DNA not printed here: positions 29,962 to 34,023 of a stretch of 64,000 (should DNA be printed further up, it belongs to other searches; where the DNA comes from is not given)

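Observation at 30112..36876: NuoE/NuoF-like module operonic with a single 1253-aa [2Fe-2S]-GltD-ferredoxin-molybdopterin-like fusion lacking the Mo-ligand Cys/Sec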

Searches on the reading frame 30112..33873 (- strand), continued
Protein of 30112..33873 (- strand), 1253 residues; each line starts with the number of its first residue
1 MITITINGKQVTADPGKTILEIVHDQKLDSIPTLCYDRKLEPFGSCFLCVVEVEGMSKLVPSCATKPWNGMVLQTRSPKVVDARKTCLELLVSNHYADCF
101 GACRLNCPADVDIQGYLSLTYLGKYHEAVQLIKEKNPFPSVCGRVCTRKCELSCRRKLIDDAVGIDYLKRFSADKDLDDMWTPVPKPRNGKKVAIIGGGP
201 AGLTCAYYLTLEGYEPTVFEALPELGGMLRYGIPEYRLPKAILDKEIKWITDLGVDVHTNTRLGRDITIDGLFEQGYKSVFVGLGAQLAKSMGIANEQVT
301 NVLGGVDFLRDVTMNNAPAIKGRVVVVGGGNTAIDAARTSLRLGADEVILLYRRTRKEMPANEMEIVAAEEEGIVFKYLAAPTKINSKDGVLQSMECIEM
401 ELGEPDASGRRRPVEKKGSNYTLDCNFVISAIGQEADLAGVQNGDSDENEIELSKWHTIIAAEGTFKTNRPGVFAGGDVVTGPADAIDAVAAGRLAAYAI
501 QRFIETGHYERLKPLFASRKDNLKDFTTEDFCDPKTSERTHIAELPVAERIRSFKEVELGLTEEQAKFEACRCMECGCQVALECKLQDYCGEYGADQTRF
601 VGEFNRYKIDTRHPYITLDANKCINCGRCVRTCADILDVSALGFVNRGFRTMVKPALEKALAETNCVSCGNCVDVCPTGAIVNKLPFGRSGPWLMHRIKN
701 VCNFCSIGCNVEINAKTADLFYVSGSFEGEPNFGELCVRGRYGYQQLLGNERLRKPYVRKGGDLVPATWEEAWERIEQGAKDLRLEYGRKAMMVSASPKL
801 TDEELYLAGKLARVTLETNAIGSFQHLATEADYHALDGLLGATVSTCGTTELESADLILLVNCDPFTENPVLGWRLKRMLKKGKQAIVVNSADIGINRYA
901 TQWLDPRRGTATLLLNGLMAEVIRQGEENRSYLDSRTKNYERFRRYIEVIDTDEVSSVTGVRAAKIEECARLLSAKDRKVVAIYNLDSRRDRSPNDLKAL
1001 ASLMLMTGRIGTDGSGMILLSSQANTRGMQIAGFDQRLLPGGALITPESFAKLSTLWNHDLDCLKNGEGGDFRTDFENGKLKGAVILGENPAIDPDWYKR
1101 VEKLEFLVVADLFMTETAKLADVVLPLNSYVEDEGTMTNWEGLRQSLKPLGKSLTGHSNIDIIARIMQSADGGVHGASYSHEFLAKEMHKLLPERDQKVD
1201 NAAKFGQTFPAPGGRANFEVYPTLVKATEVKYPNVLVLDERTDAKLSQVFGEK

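Call 7: search_solved_structures(query=window:30112-33873:-, max_evalue=1e-150, show_alignments=3)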
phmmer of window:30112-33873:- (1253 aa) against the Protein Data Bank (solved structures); distinct sequences matched with E-value up to 1e-150: 3.
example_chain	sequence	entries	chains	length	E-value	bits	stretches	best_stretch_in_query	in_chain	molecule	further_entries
9bov_A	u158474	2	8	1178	3.2e-256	856.4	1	2-1031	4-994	Molybdopterin oxidoreductase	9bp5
8oh5_C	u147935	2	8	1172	1.1e-228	765.2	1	2-877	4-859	Formate dehydrogenase-O, major subunit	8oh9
9n5u_A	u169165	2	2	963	5e-194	650.4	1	1-739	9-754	NfnA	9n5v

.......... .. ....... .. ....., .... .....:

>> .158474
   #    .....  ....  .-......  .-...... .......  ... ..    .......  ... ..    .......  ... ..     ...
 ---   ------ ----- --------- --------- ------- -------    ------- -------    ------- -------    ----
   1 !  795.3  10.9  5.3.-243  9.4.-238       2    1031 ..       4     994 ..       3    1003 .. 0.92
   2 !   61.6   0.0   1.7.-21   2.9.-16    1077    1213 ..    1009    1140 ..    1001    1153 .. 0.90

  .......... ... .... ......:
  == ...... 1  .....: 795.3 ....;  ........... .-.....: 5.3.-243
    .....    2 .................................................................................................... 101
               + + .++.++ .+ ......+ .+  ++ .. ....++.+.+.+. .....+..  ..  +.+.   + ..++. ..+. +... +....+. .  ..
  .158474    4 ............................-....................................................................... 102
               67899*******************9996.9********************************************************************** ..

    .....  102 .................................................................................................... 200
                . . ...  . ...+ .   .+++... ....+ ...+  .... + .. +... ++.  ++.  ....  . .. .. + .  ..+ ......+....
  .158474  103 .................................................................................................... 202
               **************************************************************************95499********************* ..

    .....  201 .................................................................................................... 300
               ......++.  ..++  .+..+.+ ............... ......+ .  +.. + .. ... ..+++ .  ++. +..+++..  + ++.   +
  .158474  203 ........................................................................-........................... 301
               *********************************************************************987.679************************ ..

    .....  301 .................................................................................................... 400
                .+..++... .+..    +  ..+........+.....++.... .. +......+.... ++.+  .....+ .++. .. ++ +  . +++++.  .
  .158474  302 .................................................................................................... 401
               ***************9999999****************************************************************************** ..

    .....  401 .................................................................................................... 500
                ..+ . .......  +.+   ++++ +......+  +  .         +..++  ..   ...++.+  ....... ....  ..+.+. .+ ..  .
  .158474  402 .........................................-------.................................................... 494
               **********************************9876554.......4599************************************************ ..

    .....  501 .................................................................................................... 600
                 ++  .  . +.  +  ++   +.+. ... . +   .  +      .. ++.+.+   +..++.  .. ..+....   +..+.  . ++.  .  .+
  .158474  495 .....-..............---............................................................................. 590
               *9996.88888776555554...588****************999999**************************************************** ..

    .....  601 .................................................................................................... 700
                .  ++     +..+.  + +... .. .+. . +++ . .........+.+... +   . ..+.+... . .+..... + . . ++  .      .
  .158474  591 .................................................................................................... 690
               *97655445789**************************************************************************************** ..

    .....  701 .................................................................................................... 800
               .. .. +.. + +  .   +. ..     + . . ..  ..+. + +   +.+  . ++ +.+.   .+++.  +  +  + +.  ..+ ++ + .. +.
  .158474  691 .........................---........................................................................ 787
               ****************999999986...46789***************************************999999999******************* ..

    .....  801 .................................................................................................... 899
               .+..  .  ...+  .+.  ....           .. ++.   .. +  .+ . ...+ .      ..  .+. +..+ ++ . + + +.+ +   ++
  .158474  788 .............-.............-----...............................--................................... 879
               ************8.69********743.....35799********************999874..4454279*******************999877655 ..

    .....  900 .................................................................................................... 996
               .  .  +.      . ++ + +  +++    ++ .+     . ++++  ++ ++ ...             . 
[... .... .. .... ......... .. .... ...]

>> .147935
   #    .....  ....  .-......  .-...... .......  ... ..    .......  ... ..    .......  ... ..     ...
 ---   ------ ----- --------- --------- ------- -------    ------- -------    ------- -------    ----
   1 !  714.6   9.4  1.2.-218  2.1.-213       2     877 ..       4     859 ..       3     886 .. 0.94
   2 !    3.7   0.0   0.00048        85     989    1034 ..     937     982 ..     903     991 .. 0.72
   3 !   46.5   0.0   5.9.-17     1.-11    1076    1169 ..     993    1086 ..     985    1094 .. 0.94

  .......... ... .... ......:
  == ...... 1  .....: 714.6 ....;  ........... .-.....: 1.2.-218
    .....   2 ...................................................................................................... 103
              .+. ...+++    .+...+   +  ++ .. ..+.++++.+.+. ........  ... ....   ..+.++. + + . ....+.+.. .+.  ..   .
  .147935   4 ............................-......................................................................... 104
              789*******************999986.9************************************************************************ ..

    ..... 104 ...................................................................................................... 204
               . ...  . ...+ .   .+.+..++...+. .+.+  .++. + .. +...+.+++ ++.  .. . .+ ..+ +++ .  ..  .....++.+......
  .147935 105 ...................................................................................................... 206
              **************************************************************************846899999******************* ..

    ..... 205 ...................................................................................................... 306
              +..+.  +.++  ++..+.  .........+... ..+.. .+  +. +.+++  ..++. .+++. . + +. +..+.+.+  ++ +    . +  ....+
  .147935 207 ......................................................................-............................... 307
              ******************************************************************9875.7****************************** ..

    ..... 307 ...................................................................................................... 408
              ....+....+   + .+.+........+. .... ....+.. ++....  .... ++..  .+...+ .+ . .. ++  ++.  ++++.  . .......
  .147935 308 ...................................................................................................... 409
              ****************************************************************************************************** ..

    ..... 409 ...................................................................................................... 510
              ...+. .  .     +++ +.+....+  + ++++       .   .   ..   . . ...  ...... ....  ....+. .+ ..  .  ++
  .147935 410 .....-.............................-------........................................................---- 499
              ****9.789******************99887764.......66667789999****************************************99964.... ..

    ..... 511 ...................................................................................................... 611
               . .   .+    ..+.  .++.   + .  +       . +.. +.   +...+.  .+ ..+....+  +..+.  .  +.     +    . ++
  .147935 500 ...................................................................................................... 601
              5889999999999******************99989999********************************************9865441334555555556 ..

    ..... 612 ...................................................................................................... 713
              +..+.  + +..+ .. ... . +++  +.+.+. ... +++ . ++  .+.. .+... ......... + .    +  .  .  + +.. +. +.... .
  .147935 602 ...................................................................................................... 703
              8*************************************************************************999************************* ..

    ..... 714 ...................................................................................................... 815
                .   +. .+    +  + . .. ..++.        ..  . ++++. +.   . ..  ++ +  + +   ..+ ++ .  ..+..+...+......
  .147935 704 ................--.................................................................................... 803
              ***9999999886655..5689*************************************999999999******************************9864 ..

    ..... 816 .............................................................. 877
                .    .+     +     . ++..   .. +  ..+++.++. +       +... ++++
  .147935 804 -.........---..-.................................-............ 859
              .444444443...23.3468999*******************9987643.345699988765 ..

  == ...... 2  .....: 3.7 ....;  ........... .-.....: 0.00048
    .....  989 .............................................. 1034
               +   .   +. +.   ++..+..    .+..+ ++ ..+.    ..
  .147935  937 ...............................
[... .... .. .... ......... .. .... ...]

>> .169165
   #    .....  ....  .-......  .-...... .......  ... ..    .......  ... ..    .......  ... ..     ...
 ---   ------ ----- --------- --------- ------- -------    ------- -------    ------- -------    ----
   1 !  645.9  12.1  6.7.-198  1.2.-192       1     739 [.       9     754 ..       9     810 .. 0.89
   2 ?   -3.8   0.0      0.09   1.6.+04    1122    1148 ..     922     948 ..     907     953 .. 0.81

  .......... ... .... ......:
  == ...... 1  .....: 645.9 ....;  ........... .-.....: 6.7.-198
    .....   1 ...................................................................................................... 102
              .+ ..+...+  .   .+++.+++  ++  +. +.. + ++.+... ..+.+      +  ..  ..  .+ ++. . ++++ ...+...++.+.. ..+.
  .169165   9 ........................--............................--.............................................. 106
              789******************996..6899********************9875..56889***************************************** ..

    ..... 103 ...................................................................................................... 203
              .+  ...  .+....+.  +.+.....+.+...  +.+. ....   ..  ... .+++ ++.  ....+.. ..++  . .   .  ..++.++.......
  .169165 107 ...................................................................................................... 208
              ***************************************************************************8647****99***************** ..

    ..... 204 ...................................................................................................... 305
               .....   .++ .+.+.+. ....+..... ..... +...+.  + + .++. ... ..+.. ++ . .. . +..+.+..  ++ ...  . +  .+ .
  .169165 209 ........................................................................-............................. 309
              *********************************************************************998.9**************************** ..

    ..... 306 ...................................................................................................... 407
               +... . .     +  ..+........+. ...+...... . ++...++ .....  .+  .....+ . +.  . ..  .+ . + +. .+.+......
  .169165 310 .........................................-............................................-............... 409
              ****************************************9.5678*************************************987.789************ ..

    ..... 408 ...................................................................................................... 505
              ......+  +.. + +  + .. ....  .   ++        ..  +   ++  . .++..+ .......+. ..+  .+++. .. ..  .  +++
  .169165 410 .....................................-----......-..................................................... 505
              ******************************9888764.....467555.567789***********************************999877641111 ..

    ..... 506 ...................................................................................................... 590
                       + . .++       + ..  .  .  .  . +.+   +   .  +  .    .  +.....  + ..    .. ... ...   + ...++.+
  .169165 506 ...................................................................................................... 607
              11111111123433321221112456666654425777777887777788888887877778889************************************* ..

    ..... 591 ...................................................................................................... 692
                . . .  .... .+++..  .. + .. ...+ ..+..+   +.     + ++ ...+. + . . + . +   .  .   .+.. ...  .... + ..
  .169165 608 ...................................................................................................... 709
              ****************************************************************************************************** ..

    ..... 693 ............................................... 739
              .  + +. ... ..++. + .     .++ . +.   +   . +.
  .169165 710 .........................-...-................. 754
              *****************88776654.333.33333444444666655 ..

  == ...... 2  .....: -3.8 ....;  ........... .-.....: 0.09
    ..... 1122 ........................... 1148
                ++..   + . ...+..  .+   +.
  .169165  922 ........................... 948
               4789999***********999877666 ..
